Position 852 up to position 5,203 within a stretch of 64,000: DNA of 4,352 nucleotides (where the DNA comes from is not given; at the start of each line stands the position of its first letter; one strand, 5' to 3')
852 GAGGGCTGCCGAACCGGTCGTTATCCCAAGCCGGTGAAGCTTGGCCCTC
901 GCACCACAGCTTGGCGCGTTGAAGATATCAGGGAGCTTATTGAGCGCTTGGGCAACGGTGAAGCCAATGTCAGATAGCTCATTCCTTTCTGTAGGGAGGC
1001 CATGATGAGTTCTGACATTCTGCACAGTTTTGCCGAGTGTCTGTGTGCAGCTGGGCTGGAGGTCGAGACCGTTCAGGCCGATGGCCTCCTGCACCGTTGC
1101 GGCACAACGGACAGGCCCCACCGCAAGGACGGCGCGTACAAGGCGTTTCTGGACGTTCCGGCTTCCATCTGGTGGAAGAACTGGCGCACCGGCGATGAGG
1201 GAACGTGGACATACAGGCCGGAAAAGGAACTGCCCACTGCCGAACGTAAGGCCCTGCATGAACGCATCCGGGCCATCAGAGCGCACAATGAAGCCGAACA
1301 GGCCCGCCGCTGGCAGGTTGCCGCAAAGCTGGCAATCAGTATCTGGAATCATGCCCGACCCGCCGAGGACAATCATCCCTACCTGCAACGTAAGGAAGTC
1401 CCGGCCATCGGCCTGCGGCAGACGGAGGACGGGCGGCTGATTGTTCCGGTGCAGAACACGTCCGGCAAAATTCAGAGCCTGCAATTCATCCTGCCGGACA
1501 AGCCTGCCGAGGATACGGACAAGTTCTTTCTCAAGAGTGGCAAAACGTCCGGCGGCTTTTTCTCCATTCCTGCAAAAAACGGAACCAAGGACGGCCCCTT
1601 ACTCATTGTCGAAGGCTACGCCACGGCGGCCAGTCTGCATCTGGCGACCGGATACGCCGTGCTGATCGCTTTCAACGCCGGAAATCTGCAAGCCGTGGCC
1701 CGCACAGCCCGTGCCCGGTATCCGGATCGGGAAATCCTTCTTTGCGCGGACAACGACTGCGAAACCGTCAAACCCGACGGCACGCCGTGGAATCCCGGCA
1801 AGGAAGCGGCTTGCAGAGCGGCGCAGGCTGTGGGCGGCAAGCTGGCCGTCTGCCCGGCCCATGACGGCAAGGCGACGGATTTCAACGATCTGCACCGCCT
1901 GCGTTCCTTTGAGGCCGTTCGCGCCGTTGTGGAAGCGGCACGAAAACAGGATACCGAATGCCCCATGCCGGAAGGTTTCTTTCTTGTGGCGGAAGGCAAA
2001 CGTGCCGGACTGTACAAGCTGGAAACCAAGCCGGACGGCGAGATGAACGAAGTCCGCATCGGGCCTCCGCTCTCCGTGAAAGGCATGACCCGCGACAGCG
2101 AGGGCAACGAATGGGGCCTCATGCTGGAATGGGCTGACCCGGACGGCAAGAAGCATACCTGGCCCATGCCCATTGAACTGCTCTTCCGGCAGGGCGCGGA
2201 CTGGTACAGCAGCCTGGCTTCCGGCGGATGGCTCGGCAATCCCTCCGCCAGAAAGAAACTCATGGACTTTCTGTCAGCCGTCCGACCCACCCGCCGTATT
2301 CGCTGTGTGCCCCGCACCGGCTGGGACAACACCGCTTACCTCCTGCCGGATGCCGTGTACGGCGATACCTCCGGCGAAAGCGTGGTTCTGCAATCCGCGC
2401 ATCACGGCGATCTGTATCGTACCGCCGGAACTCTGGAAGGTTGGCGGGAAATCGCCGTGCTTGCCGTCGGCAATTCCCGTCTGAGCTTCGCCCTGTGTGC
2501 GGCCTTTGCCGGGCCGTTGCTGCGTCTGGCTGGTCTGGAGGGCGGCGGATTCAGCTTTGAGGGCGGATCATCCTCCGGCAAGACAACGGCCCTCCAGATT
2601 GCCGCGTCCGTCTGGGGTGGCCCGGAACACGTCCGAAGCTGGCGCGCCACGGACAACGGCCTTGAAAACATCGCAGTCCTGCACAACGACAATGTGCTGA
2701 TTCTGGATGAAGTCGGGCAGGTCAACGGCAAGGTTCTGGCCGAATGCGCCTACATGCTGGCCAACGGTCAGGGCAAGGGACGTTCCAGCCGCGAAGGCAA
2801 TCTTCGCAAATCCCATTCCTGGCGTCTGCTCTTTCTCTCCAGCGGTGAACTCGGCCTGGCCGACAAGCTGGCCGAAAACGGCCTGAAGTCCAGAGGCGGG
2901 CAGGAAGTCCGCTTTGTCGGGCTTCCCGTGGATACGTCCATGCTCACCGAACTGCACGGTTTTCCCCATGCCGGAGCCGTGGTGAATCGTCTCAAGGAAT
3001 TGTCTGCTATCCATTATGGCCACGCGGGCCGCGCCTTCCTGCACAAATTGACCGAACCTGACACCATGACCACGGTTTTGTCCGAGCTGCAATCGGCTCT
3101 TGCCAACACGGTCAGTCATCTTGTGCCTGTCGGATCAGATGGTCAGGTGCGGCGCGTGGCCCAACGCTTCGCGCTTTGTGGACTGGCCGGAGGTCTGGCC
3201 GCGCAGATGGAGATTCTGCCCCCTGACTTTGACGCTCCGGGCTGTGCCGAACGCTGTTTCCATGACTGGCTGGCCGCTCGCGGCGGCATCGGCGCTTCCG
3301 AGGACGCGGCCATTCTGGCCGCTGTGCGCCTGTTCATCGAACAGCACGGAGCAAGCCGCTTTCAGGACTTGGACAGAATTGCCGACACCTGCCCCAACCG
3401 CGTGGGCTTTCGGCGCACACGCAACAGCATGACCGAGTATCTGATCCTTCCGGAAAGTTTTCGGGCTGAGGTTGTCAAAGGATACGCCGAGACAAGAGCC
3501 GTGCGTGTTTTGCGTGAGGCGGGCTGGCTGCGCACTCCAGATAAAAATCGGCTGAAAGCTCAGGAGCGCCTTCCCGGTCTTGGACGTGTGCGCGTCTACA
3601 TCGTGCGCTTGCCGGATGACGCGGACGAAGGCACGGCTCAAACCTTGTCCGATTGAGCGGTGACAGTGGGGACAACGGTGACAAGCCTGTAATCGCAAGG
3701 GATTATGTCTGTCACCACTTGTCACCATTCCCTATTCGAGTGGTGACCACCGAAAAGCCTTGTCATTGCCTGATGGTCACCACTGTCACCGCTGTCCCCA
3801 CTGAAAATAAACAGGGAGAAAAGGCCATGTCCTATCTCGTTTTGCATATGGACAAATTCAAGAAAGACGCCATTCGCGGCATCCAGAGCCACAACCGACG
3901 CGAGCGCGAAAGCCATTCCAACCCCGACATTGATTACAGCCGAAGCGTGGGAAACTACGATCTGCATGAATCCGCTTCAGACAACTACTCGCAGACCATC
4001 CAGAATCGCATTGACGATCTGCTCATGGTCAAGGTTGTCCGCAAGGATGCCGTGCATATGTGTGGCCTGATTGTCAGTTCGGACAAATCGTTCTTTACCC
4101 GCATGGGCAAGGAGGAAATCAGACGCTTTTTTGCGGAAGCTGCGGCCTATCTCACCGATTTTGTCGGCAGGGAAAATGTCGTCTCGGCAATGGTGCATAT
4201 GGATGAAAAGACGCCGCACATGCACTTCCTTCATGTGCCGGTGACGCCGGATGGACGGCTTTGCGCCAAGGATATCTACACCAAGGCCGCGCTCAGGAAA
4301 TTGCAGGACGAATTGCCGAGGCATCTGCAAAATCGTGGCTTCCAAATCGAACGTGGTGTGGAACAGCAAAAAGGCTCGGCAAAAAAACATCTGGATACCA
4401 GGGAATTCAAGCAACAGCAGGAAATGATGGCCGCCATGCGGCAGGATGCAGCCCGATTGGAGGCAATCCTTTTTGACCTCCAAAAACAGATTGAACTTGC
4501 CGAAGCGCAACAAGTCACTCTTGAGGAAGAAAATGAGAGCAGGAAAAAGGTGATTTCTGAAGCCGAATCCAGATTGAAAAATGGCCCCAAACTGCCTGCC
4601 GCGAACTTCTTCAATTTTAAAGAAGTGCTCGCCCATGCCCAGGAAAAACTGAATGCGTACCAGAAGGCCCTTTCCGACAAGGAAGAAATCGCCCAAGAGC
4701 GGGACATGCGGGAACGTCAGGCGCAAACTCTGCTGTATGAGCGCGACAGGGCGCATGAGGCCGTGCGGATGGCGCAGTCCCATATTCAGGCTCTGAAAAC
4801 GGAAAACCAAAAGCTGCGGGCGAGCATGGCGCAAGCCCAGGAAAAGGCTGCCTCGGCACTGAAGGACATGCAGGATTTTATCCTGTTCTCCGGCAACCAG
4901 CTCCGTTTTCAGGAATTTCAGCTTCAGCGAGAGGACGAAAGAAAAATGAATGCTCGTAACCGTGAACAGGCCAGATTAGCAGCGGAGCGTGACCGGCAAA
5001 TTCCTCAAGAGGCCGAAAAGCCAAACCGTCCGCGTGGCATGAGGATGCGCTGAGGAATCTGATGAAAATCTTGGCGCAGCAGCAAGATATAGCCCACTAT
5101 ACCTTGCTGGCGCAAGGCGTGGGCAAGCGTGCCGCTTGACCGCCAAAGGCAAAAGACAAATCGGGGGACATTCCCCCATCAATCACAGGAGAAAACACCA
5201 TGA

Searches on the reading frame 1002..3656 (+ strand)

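Call 49: search_protein_families(library=pfam, proteins=[window:1002-3656:+], max_evalue=0.001)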
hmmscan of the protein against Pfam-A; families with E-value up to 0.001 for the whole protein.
window:1002-3656:+ (884 aa): 3 families
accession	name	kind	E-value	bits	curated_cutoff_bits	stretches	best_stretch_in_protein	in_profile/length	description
PF06048.17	DUF927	-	1.3e-80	271.6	22.6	1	338-604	11-282/284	Domain of unknown function (DUF927)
PF13362.12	Toprim_3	-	3.4e-11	43.9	27.2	1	200-301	2-92/95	Toprim domain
PF13662.12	Toprim_4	-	2.7e-08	34.4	25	1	200-277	3-74/85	Toprim domain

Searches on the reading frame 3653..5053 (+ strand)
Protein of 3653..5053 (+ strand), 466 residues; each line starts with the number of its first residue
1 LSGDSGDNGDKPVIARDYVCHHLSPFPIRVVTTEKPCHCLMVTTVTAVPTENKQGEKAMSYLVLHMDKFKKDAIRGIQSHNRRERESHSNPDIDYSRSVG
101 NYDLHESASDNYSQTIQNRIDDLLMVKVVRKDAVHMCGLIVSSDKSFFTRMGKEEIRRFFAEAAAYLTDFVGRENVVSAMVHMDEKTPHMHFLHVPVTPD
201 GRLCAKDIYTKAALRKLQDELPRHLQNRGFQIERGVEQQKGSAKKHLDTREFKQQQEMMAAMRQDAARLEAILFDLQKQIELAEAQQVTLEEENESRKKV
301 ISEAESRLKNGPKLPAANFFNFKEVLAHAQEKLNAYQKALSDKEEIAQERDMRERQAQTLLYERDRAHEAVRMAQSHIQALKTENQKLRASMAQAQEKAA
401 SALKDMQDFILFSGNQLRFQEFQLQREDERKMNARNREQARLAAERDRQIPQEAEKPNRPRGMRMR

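Call 49: search_protein_families(library=pfam, proteins=[window:3653-5053:+], max_evalue=0.001)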
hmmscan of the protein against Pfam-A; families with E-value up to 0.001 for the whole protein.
window:3653-5053:+ (466 aa): 1 family
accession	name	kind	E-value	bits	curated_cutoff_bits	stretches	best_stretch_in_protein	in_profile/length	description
PF01076.25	Mob_Pre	-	2.4e-58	197.6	25.5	1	59-254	1-196/196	Plasmid recombination enzyme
